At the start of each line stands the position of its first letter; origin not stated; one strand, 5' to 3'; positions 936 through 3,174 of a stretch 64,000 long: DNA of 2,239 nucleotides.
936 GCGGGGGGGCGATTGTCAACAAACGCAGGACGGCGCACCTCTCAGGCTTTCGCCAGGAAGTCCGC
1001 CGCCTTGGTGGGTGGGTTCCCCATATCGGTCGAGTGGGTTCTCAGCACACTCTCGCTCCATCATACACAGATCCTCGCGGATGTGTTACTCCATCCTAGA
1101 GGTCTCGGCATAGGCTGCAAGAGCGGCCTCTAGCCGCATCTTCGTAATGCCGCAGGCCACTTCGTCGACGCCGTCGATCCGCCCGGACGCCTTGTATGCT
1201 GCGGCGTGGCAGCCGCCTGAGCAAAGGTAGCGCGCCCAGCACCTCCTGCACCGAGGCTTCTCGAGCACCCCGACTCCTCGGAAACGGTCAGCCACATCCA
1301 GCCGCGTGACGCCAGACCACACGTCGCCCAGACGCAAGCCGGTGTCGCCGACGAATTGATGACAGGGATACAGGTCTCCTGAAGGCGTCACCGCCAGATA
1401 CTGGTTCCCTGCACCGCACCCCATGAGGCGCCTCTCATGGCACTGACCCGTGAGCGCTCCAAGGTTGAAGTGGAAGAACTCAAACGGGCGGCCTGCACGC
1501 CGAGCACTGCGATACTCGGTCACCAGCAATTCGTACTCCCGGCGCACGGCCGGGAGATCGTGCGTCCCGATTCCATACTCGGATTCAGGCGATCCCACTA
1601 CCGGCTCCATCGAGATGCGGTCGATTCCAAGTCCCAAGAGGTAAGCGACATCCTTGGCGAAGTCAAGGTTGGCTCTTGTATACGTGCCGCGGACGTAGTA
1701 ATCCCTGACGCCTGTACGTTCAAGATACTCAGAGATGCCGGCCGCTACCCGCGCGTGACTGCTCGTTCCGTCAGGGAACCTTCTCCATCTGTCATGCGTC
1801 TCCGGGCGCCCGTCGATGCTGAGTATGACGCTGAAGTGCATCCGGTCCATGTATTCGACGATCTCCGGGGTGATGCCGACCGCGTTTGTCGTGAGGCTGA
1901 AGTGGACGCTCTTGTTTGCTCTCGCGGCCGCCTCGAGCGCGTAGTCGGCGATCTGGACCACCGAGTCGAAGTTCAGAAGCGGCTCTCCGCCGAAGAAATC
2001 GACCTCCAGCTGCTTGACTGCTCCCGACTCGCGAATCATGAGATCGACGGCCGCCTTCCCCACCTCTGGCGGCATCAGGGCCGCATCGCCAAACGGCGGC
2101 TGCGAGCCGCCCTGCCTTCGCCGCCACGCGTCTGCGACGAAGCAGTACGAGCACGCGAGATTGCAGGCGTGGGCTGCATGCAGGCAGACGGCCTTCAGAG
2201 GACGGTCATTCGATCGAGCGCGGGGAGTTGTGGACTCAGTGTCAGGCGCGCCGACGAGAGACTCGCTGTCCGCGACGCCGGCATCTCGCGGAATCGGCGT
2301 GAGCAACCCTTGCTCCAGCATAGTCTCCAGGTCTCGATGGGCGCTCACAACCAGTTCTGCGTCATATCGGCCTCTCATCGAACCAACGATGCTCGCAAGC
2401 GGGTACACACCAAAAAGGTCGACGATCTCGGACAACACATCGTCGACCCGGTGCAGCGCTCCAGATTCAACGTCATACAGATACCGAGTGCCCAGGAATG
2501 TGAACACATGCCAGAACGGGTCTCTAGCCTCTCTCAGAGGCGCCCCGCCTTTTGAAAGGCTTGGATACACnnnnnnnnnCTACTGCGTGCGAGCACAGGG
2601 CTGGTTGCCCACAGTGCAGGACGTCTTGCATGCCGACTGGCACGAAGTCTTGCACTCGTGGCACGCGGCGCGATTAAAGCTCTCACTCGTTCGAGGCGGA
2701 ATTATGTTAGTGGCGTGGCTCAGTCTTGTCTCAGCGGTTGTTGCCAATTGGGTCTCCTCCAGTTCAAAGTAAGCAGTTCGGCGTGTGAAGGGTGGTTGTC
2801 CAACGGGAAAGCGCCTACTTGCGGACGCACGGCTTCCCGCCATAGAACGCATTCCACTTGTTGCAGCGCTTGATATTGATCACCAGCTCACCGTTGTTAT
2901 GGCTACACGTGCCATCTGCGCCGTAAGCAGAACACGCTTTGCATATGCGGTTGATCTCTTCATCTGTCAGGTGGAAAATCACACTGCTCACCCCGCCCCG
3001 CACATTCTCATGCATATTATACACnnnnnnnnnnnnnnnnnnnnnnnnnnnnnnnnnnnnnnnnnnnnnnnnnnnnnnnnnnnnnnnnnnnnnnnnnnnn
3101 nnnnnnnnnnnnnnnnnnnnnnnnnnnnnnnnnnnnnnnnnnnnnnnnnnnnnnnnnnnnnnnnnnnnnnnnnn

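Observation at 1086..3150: SCIFF ranthipeptide operon (six-Cys precursor plus radical-SAM/SPASM maturase) behind a near-consensus promoter and ~260-nt leader, in a high-GC non-Clostridium-like genome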

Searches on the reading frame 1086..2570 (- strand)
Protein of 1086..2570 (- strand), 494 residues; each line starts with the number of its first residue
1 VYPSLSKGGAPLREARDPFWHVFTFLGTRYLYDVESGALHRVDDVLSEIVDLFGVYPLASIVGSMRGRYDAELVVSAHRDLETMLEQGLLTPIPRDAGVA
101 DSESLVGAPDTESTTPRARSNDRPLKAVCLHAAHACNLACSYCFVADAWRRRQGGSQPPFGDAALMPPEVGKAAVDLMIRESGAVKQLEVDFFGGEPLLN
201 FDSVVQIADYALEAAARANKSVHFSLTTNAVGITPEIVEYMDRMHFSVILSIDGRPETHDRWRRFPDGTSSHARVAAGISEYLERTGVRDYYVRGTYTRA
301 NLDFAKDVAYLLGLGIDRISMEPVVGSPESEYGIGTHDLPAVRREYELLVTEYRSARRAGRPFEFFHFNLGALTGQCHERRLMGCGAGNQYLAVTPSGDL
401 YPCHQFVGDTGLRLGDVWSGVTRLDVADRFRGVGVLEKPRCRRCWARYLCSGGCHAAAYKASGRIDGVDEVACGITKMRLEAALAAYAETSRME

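Call 3: search_protein_families(library=ncbifam, proteins=[window:1086-2570:-], max_evalue=1)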
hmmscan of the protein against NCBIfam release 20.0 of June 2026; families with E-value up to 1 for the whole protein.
window:1086-2570:- (494 aa): 72 families (the best 25 are shown)
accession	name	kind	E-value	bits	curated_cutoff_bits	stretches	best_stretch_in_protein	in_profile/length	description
TIGR03974.1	rSAM_six_Cys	equivalog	4.2e-128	428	425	1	21-485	2-447/451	thioether cross-link-forming SCIFF peptide maturase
NF040492.1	not_ScfB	exception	4.2e-107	358.8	855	1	21-486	5-447/450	ScfB-related radical SAM/SPASM orphan maturase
TIGR03906.1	quino_hemo_SAM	equivalog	7.3e-69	232.6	453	1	23-487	6-447/467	quinohemoprotein amine dehydrogenase maturation protein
TIGR04064.1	rSAM_nif11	equivalog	2e-68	231.2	518.7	1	20-488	4-434/459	nif11-like peptide radical SAM maturase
NF047865.1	rSAM_PapB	equivalog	5.3e-68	229.7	340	1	125-465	2-327/330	PapB family radical SAM/SPASM ranthipeptide maturase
TIGR04068.1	rSAM_ocin_clost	equivalog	2.1e-39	135.7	500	2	122-280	80-230/462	Cys-rich peptide radical SAM maturase CcpM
TIGR04280.1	geopep_mat_rSAM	hypoth_equivalog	5e-31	108.1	400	2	118-319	77-265/428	geopeptide radical SAM maturase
NF035951.1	rSAM_RumMC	equivalog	6.6e-29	101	720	2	122-287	108-264/510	RumMC family radical SAM sactipeptide maturase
TIGR03978.1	rSAM_paired_1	equivalog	2.9e-27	95.5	370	1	133-469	90-431/466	His-Xaa-Ser system radical SAM maturase HxsB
NF041298.1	rSAM_mat_DynA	equivalog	2.2e-25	89.4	450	2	131-281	6-145/356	dynobactin maturation radical SAM/SPASM protein DynA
TIGR04115.1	rSAM_Cxxx_rpt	equivalog_domain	7.8e-25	88.1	350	1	126-478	2-348/359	radical SAM peptide maturase, CXXX-repeat target family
TIGR04163.1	rSAM_cobopep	equivalog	1.9e-24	86.2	375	1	126-489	64-421/428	peptide-modifying radical SAM enzyme CbpB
TIGR03942.1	sulfatase_rSAM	equivalog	8e-24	84.4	349.45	1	133-463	8-333/363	anaerobic sulfatase maturase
TIGR04084.1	rSAM_AF0577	subfamily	2.8e-21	75.8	225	1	134-488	5-318/347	TIGR04084 family radical SAM/SPASM domain-containing protein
TIGR04463.1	rSAM_vs_C_rich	equivalog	7.4e-21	74.4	525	1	117-460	74-400/438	TIGR04463 family radical SAM/SPASM RiPP maturase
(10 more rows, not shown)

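Call 4: search_protein_families(library=pfam, proteins=[window:1086-2570:-], max_evalue=1)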
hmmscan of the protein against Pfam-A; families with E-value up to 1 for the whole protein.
window:1086-2570:- (494 aa): 3 families
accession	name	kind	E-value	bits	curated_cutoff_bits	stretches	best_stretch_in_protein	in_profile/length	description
PF04055.27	Radical_SAM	-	1.7e-11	45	29.5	1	134-266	5-122/166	Radical SAM superfamily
PF13353.11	Fer4_12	-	4.8e-08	33.8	22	1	129-259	8-120/137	4Fe-4S single cluster domain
PF13186.11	SPASM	-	0.00049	20.8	21.5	1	385-445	1-67/67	Iron-sulfur cluster-binding domain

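Call 8: find_related_loci(query=window:1086-2570:-, collection=genome_contigs, flank=6000)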
Query window:1086-2570:- (494 aa) in genome_contigs; peptide patterns used: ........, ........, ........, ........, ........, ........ (x = any residue, [..] = any of these).
57 stretches matched a pattern; 27 encode a relative of the query (tblastn E <= 1e-3); 27 distinct loci.
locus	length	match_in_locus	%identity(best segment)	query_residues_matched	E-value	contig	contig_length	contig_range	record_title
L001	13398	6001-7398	62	13-481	0e+0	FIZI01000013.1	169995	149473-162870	uncultured Clostridia bacterium genome assembly, contig: 644, whole genome shotgun sequence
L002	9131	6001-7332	46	21-489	2e-124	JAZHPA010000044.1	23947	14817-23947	Moorellaceae bacterium AZ2 AZ2_contig_44, whole genome shotgun sequence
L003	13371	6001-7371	45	12-489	4e-121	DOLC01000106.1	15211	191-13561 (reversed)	MAG TPA_asm: Peptococcaceae bacterium isolate UBA12545 contig_1206, whole genome shotgun sequence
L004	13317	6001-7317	43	21-484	2e-116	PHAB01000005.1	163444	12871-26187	MAG: Firmicutes bacterium HGW-Firmicutes-14 08E140C01_scaffold_84, whole genome shotgun sequence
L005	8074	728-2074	43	17-491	1e-114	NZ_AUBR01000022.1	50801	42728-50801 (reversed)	Desulfovirgula thermocuniculi DSM 16036 G454DRAFT_scaffold00019.19_C, whole genome shotgun sequence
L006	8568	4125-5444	42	21-484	4e-114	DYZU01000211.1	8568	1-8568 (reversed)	MAG TPA_asm: Thermincola sp. isolate AfrMine_TT107_49_105 k141_64983, whole genome shotgun sequence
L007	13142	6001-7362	43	21-492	9e-113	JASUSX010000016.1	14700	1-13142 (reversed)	MAG: Clostridia bacterium isolate DJKA97_NP-J24_bin.6 scaffold_1192, whole genome shotgun sequence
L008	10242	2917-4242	40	21-488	2e-111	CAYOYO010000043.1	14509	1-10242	MAG TPA_asm: uncultured Oscillospiraceae bacterium isolate SRP192927_co4_29 genome assembly, contig: NODE_9137_length_14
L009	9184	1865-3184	40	21-484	8e-111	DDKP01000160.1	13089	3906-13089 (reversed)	MAG TPA_asm: Firmicutes bacterium UBA2595 UBA2595_contig_608, whole genome shotgun sequence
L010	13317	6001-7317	40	21-484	4e-110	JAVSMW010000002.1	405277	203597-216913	MAG: Thermincola sp. isolate NRBC_bin_10V2 Thermincola_NRBC_Contig_02, whole genome shotgun sequence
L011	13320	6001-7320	39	21-484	2e-106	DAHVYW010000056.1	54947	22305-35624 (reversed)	MAG TPA_asm: Bacillota bacterium isolate clean791 k141_636722, whole genome shotgun sequence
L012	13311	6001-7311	40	21-484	5e-106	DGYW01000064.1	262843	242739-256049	MAG TPA_asm: Firmicutes bacterium UBA4996 UBA4996_contig_1489, whole genome shotgun sequence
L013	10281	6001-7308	41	21-484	1e-104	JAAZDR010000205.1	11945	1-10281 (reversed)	MAG: Bacillota bacterium isolate AS09scLD_172 282302_AS09, whole genome shotgun sequence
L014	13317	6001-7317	39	21-488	3e-104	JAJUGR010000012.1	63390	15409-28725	MAG: Sporomusaceae bacterium isolate bin42 k141_838054_length_63390_cov_34.1229, whole genome shotgun sequence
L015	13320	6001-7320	42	21-488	1e-103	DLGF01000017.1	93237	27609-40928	MAG TPA_asm: Sporomusaceae bacterium UBA7701 UBA7701_contig_753, whole genome shotgun sequence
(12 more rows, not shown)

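Call 45: search_solved_structures(query=window:1086-2570:-, max_evalue=1e-10, show_alignments=1)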
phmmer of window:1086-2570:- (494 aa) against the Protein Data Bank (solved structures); distinct sequences matched with E-value up to 1e-10: 2.
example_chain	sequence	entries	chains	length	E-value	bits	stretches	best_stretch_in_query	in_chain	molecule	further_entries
5wgg_A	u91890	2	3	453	2e-106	359.7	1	20-487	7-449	Radical SAM domain protein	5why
8vpo_A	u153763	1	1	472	1.1e-18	70.3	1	123-271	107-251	Radical SAM core domain-containing protein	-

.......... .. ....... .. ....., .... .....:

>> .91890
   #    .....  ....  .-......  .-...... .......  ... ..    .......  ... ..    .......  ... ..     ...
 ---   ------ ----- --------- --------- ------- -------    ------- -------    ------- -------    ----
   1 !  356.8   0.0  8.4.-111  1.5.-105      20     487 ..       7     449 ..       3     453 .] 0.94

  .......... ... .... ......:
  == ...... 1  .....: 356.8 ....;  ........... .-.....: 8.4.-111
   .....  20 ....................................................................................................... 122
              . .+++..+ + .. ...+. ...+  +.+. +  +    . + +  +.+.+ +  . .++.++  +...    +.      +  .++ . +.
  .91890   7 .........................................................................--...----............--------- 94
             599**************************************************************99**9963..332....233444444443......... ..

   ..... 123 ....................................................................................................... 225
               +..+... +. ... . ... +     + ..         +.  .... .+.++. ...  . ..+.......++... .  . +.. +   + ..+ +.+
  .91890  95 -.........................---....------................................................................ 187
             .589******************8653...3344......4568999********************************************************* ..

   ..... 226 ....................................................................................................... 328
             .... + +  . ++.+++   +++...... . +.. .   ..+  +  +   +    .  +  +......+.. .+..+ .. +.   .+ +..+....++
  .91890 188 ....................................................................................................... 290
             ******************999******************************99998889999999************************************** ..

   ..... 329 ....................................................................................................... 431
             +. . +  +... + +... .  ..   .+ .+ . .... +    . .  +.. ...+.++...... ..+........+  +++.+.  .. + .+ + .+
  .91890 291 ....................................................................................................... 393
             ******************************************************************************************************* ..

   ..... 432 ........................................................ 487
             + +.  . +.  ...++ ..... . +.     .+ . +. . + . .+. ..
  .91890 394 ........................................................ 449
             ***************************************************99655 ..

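Call 59: search_protein_families(library=ncbifam, proteins=[L001:5968-7440:+], max_evalue=1e-60)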
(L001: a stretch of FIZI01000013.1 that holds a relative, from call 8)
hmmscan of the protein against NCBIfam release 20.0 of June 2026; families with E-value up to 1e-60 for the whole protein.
L001:5968-7440:+ (490 aa): 5 families
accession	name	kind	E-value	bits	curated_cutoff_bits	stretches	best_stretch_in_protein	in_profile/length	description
TIGR03974.1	rSAM_six_Cys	equivalog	1.5e-134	449.2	425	1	20-481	2-447/451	thioether cross-link-forming SCIFF peptide maturase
NF040492.1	not_ScfB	exception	1.7e-118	396.4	855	1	19-482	4-447/450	ScfB-related radical SAM/SPASM orphan maturase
TIGR03906.1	quino_hemo_SAM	equivalog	1.4e-77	261.3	453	1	20-484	4-448/467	quinohemoprotein amine dehydrogenase maturation protein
NF047865.1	rSAM_PapB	equivalog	3.7e-77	259.8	340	1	124-461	2-327/330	PapB family radical SAM/SPASM ranthipeptide maturase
TIGR04064.1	rSAM_nif11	equivalog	1.2e-67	228.6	518.7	1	119-482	72-432/459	nif11-like peptide radical SAM maturase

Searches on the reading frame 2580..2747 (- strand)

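Call 3: search_protein_families(library=ncbifam, proteins=[window:2580-2747:-], max_evalue=1)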
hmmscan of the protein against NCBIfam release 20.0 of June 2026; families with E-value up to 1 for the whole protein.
window:2580-2747:- (55 aa): 1 family
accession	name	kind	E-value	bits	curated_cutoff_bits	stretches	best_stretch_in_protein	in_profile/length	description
TIGR03973.1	six_Cys_in_45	equivalog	1e-16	60.6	50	1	18-51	9-42/43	six-cysteine ranthipeptide SCIFF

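Call 4: search_protein_families(library=pfam, proteins=[window:2580-2747:-], max_evalue=1)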
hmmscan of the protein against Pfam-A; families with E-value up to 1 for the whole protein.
window:2580-2747:- (55 aa): 1 family
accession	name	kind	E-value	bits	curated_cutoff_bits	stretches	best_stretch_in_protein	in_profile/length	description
PF13165.11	SCIFF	-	1.5e-16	60.4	27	1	18-52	9-43/44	Six-cysteine peptide SCIFF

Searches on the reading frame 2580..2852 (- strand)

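Call 3: search_protein_families(library=ncbifam, proteins=[window:2580-2852:-], max_evalue=1)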
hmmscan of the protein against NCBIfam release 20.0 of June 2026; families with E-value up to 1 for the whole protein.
window:2580-2852:- (90 aa): 1 family
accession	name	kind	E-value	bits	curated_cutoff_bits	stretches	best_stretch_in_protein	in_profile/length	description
TIGR03973.1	six_Cys_in_45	equivalog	3e-16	59.1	50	1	54-86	10-42/43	six-cysteine ranthipeptide SCIFF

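Call 4: search_protein_families(library=pfam, proteins=[window:2580-2852:-], max_evalue=1)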
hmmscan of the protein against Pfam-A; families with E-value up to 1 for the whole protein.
window:2580-2852:- (90 aa): 1 family
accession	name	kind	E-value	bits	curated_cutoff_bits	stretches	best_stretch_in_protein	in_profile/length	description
PF13165.11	SCIFF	-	4.4e-16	58.9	27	1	54-87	10-43/44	Six-cysteine peptide SCIFF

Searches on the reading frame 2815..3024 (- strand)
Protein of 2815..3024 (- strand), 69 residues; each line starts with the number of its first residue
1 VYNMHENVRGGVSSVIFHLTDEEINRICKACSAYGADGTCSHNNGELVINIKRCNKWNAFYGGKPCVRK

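Call 3: search_protein_families(library=ncbifam, proteins=[window:2815-3024:-], max_evalue=1)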
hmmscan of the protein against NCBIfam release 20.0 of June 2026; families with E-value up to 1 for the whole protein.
window:2815-3024:- (69 aa): 1 family
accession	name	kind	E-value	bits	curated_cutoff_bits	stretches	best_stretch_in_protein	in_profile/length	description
TIGR03224.1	benzo_boxA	equivalog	0.051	12.5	459.2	1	18-61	5-48/411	benzoyl-CoA 2,3-epoxidase subunit BoxA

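Call 4: search_protein_families(library=pfam, proteins=[window:2815-3024:-], max_evalue=1)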
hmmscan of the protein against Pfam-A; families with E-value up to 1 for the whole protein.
window:2815-3024:- (69 aa): 0 families
